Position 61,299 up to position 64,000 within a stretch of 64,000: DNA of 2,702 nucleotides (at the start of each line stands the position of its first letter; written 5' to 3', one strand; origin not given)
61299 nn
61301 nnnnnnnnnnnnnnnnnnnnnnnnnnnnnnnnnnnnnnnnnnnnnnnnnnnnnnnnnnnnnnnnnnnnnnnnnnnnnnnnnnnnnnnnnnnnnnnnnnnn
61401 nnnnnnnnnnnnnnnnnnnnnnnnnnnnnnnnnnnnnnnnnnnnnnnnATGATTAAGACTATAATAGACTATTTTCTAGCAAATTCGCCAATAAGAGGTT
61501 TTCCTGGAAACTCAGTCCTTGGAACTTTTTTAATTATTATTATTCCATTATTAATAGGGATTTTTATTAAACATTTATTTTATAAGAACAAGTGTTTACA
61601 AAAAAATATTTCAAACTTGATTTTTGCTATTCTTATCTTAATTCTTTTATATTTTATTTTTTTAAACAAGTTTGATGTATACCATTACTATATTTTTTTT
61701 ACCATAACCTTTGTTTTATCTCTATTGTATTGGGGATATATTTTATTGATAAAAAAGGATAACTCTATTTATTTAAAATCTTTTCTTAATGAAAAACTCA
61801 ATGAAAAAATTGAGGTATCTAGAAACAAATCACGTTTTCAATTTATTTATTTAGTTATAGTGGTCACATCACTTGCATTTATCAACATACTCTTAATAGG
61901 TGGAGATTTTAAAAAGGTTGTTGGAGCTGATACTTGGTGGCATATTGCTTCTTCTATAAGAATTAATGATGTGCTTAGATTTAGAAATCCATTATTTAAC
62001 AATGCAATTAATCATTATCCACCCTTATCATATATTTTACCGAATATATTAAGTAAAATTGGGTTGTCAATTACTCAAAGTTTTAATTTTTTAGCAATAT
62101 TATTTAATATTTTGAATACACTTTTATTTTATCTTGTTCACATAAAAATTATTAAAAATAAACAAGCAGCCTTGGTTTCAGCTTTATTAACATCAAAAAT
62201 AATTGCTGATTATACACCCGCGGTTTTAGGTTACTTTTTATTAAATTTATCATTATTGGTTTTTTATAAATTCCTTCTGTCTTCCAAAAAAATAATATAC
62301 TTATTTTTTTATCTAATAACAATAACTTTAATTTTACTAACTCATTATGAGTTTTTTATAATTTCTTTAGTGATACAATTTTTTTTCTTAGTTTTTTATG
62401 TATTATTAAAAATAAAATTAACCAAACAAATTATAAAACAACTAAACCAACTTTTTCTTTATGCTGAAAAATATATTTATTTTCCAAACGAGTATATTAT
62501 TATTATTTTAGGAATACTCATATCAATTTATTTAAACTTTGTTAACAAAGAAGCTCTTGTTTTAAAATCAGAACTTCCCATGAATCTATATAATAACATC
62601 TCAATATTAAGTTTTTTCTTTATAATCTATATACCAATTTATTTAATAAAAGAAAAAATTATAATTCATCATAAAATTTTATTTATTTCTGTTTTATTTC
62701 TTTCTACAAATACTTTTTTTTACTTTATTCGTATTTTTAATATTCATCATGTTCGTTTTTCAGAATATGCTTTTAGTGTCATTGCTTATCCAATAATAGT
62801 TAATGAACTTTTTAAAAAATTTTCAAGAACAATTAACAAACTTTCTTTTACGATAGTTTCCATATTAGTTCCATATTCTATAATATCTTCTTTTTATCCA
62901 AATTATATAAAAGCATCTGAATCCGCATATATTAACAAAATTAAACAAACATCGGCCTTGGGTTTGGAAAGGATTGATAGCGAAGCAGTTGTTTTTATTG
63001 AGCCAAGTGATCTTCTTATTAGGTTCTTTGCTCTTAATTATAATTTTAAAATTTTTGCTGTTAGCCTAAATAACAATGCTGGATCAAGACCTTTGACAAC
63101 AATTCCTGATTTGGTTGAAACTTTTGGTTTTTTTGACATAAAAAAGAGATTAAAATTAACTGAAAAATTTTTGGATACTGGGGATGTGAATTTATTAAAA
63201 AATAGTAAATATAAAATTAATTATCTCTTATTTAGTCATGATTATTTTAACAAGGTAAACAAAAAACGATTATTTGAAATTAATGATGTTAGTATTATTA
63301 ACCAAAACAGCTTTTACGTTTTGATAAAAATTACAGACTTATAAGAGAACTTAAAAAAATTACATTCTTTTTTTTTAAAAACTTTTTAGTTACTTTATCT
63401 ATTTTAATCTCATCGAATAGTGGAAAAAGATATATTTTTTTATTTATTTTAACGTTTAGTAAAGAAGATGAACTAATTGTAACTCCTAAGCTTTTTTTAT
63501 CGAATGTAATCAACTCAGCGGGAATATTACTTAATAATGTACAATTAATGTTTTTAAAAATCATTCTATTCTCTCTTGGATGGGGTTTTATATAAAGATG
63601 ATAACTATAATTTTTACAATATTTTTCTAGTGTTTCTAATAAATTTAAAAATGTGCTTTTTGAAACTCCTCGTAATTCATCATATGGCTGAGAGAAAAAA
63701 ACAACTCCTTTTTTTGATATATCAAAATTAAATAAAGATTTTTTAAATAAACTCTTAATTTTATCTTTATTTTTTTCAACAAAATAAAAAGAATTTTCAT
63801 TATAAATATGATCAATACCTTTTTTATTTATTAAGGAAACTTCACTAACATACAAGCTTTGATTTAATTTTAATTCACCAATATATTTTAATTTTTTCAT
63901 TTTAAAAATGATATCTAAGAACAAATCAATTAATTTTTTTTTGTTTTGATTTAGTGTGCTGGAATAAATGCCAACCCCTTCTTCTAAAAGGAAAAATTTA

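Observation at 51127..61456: Glycan locus II: polyprenyl-phosphate-sugar synthases plus a PMT-type GT-C enzyme, UXS and a flippase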

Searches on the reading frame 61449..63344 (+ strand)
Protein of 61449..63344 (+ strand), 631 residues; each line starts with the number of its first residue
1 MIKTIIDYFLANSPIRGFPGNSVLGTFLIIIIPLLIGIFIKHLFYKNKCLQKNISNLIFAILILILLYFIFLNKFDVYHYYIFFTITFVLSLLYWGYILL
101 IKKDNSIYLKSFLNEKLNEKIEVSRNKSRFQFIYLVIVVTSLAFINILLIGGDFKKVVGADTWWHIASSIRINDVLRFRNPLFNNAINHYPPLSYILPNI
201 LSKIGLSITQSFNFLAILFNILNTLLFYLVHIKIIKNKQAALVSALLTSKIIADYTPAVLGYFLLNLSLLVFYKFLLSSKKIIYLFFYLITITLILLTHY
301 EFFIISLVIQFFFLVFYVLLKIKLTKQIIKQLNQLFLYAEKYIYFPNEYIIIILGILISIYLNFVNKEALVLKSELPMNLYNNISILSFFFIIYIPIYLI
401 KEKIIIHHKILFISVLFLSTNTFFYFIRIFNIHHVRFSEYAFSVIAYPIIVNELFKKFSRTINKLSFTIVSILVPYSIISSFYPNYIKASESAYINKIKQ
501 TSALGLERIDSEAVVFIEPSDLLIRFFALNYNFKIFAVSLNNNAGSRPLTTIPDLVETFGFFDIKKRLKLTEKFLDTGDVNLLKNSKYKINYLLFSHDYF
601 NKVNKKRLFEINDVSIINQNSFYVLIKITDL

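Call 7: search_protein_families(library=pfam, proteins=[window:61449-63344:+], max_evalue=10)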
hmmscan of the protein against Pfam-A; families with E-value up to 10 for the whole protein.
window:61449-63344:+ (631 aa): 0 families

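Call 31: find_homologous_proteins(query=window:61449-63344:+, max_evalue=0.001)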
Query window:61449-63344:+: 8000 candidates shared short words with the query, none scored E <= 0.001.

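Call 50: search_protein_representatives(protein=window:61449-63344:+)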
Query: 631 residues. Proteins with E-value up to 0.001 (for the whole library): 21; up to 1e-10: 11; up to 1e-30: 3. The best 21 are listed.
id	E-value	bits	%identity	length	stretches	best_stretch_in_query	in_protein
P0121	1.3e-155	536.1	47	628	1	1-628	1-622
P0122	1.5e-81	291.5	100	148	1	1-148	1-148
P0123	2.3e-61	224.9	32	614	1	1-629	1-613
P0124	1.8e-24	103.0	27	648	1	9-628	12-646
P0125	1.2e-22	97.1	29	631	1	4-627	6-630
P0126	3.4e-17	79.0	28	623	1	55-627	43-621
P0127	6.6e-17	78.1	31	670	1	14-628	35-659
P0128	4.2e-16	75.4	30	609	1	27-625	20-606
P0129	1.4e-15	73.7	26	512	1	127-595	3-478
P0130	1.5e-14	70.3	28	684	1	5-629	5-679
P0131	3.7e-14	69.0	25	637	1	14-628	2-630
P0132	5.5e-10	55.2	29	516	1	138-628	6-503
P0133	9.8e-09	51.1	28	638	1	4-579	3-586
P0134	1.3e-08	50.7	28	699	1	22-630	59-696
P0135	6.7e-07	45.0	25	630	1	11-606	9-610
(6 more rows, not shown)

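Call 57: predict_structure(alignment_id=A2)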
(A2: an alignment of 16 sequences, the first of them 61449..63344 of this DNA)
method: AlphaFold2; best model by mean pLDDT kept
length: 631 residues; sequences in the alignment: 16
mean_pLDDT: 81.7   pTM: 0.84
mean pLDDT of the five models: 81.7, 81.4, 80.2, 80.0, 77.4
residues with pLDDT >= 90: 179; 70-90: 354; 50-70: 71; < 50: 27
segments of 3 or more residues with pLDDT < 50: 104-127, 544-546
pLDDT, mean of each block of 10 residues (from residue 1): 84 73 83 92 79 86 95 90 92 85 43 34 40 69 79 82 86 88 84 91 92 90 90 87 83 78 94 88 95 94 94 88 65 61 80 89 80 80 86 82 77 93 84 86 93 88 85 71 79 88 86 86 82 83 55 70 86 85 84 89 76 83 86 54
secondary structure, 60 per line:
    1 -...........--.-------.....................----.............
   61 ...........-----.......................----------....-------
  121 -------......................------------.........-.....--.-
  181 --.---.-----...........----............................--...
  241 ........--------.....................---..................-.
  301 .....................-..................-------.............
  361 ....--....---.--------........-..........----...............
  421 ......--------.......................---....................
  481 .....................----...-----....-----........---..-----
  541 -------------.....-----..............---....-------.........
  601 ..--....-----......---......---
elements in order: H2-12 H23-43 H48-71 H77-99 H110-113 H128-149 H162-170 H172-176 H193-203 H208-235 H238-248 H257-277 H281-298 H300-321 H323-340 H348-364 H367-370 H383-390 H392-401 H406-426 H435-457 H461-501 E514-517 H523-530 H554-558 H564-577 H581-584 E592-596 H597-602 H605-608 E614-619 E623-628

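Call 70: search_protein_families(library=pfam, alignment_id=A2, max_evalue=0.1)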
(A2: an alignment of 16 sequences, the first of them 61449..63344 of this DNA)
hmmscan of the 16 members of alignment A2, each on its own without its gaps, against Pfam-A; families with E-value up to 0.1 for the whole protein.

A. member 1, window:61449-63344:+ (631 aa): 0 families

B. families by the number of members that match (of 16 scanned): 5 families
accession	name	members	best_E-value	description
PF20176.3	DUF6541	2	0.0028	Family of unknown function (DUF6541)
PF13231.12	PMT_2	1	0.00042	Dolichyl-phosphate-mannose-protein mannosyltransferase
PF11193.13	DUF2812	1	0.004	Protein of unknown function (DUF2812)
PF23001.1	MBTP1_N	1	0.016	Membrane-bound Site-1 Protease Family N-terminal domain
PF19477.4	DUF6014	1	0.096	Family of unknown function (DUF6014)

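Call 75: search_protein_families(library=padloc, proteins=[window:61449-63344:+], max_evalue=0.001)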
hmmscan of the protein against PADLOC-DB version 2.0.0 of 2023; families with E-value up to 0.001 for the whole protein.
window:61449-63344:+ (631 aa): 0 families

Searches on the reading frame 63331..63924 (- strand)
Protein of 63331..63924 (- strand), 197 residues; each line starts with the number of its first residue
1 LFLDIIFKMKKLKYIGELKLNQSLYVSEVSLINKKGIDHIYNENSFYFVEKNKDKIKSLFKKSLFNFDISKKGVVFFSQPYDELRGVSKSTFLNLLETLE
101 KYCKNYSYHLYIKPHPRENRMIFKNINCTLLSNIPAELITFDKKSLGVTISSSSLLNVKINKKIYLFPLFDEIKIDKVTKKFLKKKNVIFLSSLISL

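Call 7: search_protein_families(library=pfam, proteins=[window:63331-63924:-], max_evalue=10)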
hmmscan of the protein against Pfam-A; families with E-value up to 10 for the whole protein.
window:63331-63924:- (197 aa): 3 families
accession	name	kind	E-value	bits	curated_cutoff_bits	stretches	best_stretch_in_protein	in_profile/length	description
PF07388.17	A-2_8-polyST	-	1.3e-12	48.4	23.3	1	34-159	173-304/316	Alpha-2,8-polysialyltransferase (POLYST)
PF14594.13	Sipho_Gp37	-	0.039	13.4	26.2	1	88-189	162-240/370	Siphovirus ReqiPepy6 Gp37-like protein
PF21377.3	MurD_N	-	4.9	7.7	24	1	146-190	5-49/76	MurD N-terminal domain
